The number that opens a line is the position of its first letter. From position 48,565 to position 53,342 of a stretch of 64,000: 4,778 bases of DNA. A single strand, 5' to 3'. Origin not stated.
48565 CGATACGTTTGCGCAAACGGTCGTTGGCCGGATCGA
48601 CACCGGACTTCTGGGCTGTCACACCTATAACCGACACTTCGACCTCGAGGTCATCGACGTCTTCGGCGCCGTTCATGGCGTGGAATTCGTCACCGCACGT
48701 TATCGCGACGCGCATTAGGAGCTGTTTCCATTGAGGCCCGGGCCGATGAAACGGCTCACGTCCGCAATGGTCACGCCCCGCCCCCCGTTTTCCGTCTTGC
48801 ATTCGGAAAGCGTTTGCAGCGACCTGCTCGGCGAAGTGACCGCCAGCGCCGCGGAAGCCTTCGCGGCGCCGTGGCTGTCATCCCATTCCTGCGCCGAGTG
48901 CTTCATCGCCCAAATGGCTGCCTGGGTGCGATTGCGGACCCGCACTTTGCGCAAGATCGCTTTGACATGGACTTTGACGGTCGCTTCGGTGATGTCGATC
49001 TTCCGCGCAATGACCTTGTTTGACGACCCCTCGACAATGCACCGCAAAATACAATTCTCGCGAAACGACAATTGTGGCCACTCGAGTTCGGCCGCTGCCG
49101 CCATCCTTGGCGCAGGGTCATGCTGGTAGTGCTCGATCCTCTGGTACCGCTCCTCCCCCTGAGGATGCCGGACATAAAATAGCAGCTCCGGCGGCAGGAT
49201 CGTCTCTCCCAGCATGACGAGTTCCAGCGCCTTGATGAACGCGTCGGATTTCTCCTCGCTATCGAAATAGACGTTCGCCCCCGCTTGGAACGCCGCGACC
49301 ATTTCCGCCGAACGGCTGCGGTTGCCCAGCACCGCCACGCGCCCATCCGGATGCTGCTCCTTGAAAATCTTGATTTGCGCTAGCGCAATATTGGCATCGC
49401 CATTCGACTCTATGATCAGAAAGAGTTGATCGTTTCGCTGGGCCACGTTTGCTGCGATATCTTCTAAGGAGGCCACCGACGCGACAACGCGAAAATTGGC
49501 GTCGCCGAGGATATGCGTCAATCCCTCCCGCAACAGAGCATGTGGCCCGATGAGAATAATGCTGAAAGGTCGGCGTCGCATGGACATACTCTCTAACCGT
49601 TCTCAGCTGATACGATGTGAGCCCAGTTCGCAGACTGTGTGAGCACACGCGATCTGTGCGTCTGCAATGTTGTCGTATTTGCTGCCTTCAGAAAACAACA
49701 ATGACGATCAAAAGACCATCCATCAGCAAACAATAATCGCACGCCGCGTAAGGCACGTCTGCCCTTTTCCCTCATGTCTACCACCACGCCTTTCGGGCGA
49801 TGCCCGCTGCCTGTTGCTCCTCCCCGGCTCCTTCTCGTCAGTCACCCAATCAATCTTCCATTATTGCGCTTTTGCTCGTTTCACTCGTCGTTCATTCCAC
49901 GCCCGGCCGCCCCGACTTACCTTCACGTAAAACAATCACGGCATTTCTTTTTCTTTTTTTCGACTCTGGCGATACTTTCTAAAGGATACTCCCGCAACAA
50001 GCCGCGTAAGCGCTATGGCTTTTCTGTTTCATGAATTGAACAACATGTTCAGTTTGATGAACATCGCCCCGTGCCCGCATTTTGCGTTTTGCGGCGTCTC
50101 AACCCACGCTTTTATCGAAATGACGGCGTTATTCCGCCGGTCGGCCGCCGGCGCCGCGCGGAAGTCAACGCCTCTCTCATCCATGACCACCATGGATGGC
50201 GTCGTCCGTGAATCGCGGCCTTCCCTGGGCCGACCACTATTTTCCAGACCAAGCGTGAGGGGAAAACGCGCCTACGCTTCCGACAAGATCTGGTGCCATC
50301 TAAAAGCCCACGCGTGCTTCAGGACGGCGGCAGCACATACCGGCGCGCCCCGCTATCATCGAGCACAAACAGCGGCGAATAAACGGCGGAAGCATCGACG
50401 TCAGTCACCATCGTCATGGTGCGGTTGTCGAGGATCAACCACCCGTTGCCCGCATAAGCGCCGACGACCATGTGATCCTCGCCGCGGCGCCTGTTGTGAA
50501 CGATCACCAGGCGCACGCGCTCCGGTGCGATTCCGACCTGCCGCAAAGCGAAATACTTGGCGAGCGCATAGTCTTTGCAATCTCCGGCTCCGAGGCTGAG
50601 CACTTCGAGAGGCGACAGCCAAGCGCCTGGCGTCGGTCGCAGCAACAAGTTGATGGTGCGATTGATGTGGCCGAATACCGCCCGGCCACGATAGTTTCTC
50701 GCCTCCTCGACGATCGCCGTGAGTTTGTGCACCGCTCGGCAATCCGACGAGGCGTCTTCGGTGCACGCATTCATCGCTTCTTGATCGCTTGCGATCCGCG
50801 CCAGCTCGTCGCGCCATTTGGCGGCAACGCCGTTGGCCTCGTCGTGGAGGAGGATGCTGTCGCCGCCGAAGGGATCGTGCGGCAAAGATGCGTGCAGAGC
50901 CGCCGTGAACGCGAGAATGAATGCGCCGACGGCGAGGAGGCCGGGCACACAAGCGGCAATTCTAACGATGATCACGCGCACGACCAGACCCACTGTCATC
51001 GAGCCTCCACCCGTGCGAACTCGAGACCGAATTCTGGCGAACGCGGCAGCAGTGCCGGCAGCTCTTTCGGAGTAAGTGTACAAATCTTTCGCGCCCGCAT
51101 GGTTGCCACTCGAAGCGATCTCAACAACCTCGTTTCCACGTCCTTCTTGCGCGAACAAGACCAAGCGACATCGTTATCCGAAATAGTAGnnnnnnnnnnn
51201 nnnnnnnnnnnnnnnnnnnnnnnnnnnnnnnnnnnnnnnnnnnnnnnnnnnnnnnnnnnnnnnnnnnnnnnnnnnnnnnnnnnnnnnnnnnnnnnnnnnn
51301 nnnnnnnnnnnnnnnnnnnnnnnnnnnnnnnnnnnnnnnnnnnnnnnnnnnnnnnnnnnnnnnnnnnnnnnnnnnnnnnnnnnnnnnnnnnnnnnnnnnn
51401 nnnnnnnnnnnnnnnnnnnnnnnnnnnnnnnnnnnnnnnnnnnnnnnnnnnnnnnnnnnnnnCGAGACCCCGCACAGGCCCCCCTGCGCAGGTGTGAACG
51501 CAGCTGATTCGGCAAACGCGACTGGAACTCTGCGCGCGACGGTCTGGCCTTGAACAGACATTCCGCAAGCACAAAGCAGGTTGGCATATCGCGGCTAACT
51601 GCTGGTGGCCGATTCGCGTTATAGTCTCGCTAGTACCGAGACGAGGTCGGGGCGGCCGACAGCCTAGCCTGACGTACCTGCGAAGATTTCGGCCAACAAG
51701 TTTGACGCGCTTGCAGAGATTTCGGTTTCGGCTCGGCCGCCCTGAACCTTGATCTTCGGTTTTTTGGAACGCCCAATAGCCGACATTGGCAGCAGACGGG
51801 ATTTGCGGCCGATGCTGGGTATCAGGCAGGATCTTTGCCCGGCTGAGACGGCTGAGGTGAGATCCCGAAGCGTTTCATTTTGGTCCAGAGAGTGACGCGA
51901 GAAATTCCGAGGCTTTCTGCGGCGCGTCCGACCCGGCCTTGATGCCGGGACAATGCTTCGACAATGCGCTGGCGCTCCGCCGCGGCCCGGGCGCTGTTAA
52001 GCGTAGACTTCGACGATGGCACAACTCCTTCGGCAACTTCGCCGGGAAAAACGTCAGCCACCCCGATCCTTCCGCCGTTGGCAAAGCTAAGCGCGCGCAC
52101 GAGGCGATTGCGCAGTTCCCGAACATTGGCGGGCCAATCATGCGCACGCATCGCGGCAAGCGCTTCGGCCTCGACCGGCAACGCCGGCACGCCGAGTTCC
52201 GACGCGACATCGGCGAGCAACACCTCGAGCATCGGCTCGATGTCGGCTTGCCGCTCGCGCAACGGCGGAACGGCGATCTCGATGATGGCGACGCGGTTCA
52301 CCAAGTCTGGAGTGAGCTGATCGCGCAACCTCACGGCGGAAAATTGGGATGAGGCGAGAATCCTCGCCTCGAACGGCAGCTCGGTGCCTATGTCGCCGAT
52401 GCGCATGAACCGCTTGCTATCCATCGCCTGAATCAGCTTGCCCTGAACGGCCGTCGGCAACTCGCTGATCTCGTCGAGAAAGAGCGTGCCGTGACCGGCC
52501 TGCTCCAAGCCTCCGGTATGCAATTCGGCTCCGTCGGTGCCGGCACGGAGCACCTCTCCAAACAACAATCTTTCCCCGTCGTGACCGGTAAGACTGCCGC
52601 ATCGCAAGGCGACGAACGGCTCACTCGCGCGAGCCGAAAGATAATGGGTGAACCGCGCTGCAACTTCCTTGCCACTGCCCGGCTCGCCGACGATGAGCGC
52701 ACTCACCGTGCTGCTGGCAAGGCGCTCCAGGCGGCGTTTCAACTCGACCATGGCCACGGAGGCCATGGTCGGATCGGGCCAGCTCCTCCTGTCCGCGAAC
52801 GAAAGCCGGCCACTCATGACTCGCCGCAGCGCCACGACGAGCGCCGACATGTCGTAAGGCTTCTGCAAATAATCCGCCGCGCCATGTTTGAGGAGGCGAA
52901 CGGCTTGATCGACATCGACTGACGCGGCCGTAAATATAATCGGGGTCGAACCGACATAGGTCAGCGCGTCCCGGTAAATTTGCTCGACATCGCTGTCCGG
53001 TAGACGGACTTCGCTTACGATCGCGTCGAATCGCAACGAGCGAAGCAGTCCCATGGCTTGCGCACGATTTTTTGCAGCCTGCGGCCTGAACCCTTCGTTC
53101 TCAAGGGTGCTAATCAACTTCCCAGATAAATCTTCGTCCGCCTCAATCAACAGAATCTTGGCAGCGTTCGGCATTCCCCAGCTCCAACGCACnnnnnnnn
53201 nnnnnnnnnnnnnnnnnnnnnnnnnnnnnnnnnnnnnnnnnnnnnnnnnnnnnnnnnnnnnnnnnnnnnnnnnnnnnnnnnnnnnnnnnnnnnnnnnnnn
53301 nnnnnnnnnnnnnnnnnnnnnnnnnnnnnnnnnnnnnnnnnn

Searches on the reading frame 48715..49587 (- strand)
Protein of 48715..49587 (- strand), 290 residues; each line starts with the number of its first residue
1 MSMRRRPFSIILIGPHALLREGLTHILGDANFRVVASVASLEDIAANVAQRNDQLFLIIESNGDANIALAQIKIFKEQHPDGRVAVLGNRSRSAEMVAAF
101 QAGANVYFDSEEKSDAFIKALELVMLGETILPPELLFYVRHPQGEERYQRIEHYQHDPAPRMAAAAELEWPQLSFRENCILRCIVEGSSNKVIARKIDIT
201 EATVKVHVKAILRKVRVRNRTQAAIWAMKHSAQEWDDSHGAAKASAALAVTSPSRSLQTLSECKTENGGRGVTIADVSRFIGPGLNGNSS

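Call 3: search_protein_families(library=pfam, proteins=[window:48715-49587:-], max_evalue=1)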
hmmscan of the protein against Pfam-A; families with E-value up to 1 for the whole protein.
window:48715-49587:- (290 aa): 7 families
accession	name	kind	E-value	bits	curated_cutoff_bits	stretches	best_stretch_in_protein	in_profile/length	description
PF00196.25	GerE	-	1.8e-17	63.1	23.5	1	172-227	2-57/57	Bacterial regulatory proteins, luxR family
PF08281.18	Sigma70_r4_2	-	0.00065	19.7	25.7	1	179-214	18-53/54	Sigma-70, region 4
PF00072.30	Response_reg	-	0.0012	19.5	30.2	1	10-120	1-109/111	Response regulator receiver domain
PF13412.12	HTH_24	-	0.037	14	21.9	1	186-209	14-39/48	Winged helix-turn-helix DNA-binding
PF13518.12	HTH_28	-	0.063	13.8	25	1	176-209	2-34/52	Helix-turn-helix domain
PF04545.22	Sigma70_r4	-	0.097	12.7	24.1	1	184-216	17-49/50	Sigma-70, region 4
PF25350.1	PH_PRMT_N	-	0.2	12.3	27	1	61-122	41-100/104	Protein arginine methyltransferase N-terminal PH domain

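Call 62: search_protein_families(library=ncbifam, proteins=[window:48715-49587:-], max_evalue=0.01)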
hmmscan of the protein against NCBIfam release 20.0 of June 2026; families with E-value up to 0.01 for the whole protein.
window:48715-49587:- (290 aa): 27 families (the best 25 are shown)
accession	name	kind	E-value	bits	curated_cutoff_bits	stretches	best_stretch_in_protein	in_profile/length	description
NF007935.0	PRK10651.1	equivalog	9.1e-32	110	250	2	165-231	148-214/216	two-component system response regulator NarL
NF047785.1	respo_reg_MadR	equivalog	9.1e-20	70.9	300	2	169-229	145-205/209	MadR family response regulator transcription factor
NF007708.0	PRK10403.1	equivalog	5.5e-18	65.2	343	1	6-230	5-211/215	nitrate/nitrite response regulator protein NarP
NF052445.1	RespRegMctR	equivalog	5.6e-17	61.8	300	2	169-230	141-202/205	two-component system response regulator MctR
NF007505.1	PRK10100.1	equivalog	6.7e-17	61.8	250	1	40-230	30-202/204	biofilm master transcriptional regulator CsgD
NF041830.1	RR_TF_ErdR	exception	7.7e-16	58.5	390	1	11-226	5-204/213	response regulator transcription factor ErdR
NF011896.0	PRK15369.1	equivalog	1.5e-14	54.1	242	2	167-229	144-206/211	two component system response regulator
NF007403.0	PRK09935.1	equivalog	1.6e-12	47.5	271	1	6-219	2-196/210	fimbria biosynthesis transcriptional regulator FimZ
TIGR03020.2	EpsA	equivalog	5e-11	42.7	170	1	166-225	187-243/247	XrtB/PEP-CTERM-associated transcriptional regulator EpsA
NF052366.1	photon_PedR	equivalog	4.5e-09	36.4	120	1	172-230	2-60/74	photosynthetic electron transport-dependent transcriptional regulator PedR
NF007018.1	PRK09483.1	equivalog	5.1e-08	32.8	280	1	9-231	3-207/217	UvrY/SirA/GacA family response regulator transcription factor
NF006900.1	PRK09390.1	equivalog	3e-07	30.2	255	1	171-221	141-191/203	response regulator FixJ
NF003420.0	PRK04841.1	equivalog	4.7e-07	28.2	537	1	173-227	839-893/903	HTH-type transcriptional regulator MalT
NF007685.0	PRK10360.1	equivalog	6.4e-07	29.4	258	1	10-136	4-127/196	response regulator transcription factor UhpA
NF007561.1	PRK10188.1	equivalog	2.4e-06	27.1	350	1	172-228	179-235/240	quorum-sensing transcriptional regulator SdiA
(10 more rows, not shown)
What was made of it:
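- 48715..49587 (-): LuxR/FixJ-type regulator with a weak receiver domain. A similar regulator lies upstream in most related loci. Sub-threshold full-length alignment to the CsgD model (call 62).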

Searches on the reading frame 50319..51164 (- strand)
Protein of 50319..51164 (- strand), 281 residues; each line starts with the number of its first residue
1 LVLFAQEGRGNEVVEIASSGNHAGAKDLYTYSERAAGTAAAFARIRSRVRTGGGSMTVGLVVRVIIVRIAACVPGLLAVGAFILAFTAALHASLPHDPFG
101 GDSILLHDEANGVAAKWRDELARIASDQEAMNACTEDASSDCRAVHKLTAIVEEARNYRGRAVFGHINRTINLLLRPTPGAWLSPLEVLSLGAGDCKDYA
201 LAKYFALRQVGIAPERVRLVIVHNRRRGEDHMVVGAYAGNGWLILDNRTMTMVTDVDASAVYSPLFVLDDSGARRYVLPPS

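Call 3: search_protein_families(library=pfam, proteins=[window:50319-51164:-], max_evalue=1)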
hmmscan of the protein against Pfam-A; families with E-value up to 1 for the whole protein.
window:50319-51164:- (281 aa): 3 families
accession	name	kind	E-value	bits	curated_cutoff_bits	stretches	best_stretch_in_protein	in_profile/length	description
PF06035.17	Peptidase_C93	-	5.6e-10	39.7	27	1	139-253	19-133/162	Bacterial transglutaminase-like cysteine proteinase BTLCP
PF01841.26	Transglut_core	-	1.9e-06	28.5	23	1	159-246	17-107/108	Transglutaminase-like superfamily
PF04473.18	DUF553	-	0.0052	16.7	20.5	1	183-252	51-118/140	Transglutaminase-like domain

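Call 4: search_protein_families(library=ncbifam, proteins=[window:50319-51164:-], max_evalue=1)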
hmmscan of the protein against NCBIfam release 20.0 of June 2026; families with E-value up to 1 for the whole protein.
window:50319-51164:- (281 aa): 1 family
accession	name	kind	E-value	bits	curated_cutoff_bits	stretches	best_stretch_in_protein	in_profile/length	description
NF045674.1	CystProtLapG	equivalog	1.1e-16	60.7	320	1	181-249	92-162/221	cysteine protease LapG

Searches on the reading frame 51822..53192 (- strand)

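Call 3: search_protein_families(library=pfam, proteins=[window:51822-53192:-], max_evalue=1)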
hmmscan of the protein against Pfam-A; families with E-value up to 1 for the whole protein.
window:51822-53192:- (456 aa): 11 families
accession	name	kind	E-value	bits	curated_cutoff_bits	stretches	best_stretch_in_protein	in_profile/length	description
PF00158.32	Sigma54_activat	-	2.8e-31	108.9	20.2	1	145-306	5-167/168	Sigma-54 interaction domain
PF25601.1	AAA_lid_14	-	8.1e-16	58.1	27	1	312-382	1-71/87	AAA+ ATPase lid domain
PF14532.12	Sigma54_activ_2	-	1.8e-13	51.4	25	1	145-311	4-138/138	Sigma-54 interaction domain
PF00072.30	Response_reg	-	2.3e-13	50.7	30.2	1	13-122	1-110/111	Response regulator receiver domain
PF02954.25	HTH_8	-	7.4e-13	48.5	22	1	403-442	3-42/42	Bacterial regulatory protein, Fis family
PF01078.27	Mg_chelatase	-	3.2e-05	23.9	20.3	1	221-277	94-149/207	Magnesium chelatase, subunit ChlI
PF18024.7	HTH_50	-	4.1e-05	23.6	27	1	403-445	9-50/50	Helix-turn-helix domain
PF07728.20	AAA_5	-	6.8e-05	23.3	22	1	166-283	3-122/139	AAA domain (dynein-related subfamily)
PF13245.12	AAA_19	-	0.028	15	25.1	1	196-268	44-126/134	AAA domain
PF00493.29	MCM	-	0.083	12.4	23.3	1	161-283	56-172/224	MCM P-loop domain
PF13556.12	HTH_30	-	0.097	12.9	27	1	411-441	5-35/59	PucR C-terminal helix-turn-helix domain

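Call 62: search_protein_families(library=ncbifam, proteins=[window:51822-53192:-], max_evalue=0.01)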
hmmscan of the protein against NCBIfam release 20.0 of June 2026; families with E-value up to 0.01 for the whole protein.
window:51822-53192:- (456 aa): 85 families (the best 25 are shown)
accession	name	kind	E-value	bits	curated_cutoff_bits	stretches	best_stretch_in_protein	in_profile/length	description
NF008469.0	PRK11361.1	equivalog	5e-68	229.9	714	1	9-446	3-458/461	acetoacetate metabolism transcriptional regulator AtoC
NF051870.1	NAssimRespRegNtrX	equivalog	3.2e-67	227.4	600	1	11-444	2-452/452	nitrogen assimilation response regulator NtrX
TIGR02915.1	PEP_resp_reg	equivalog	2.3e-66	224.5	502.6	1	13-444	1-444/445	PEP-CTERM-box response regulator transcription factor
TIGR01818.1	ntrC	equivalog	2.4e-64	217.9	558.6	1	14-395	2-390/463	nitrogen regulation protein NR(I)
NF008176.1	PRK10923.1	equivalog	1.8e-56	191.7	620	1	13-398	6-397/469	nitrogen regulation protein NR(I)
NF050807.1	TransRegFlbDCaul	equivalog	1.7e-53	182.1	750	1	34-442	24-438/454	sigma-54-dependent transcriptional regulator FlbD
NF011695.0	PRK15115.1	equivalog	1.1e-50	172.7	763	1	9-442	5-436/445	two-component system response regulator GlrR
TIGR02329.1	propionate_PrpR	equivalog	1.5e-50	172.3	499.2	1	127-440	200-525/526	propionate catabolism operon regulatory protein PrpR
NF003451.0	PRK05022.1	equivalog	3.3e-49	168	476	1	143-445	194-511/512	nitric oxide reductase transcriptional regulator NorR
NF041946.1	LuxO_transreg_Vib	equivalog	7.3e-48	163.5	800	1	42-399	28-393/463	quorum-sensing sigma-54 dependent transcriptional regulator LuxO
NF041552.1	TF_PrdR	equivalog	7.6e-48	163.2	795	1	148-442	276-576/577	sigma-54 dependent transcriptional regulator PrdR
NF047793.1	ResRegPgtA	equivalog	1.2e-47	162.7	650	1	9-445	4-409/414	two-component system response regulator PgtA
NF038308.1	RNA_repair_RtcR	equivalog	1.8e-46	159.1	650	1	145-389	186-439/530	RNA repair transcriptional activator RtcR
NF007689.0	PRK10365.1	equivalog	2.5e-46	158.4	760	1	13-441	8-441/441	sigma-54-dependent response regulator transcription factor ZraR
NF011953.0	PRK15424.1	equivalog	6.1e-46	157.1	703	1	127-441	207-533/538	propionate catabolism operon regulatory protein PrpR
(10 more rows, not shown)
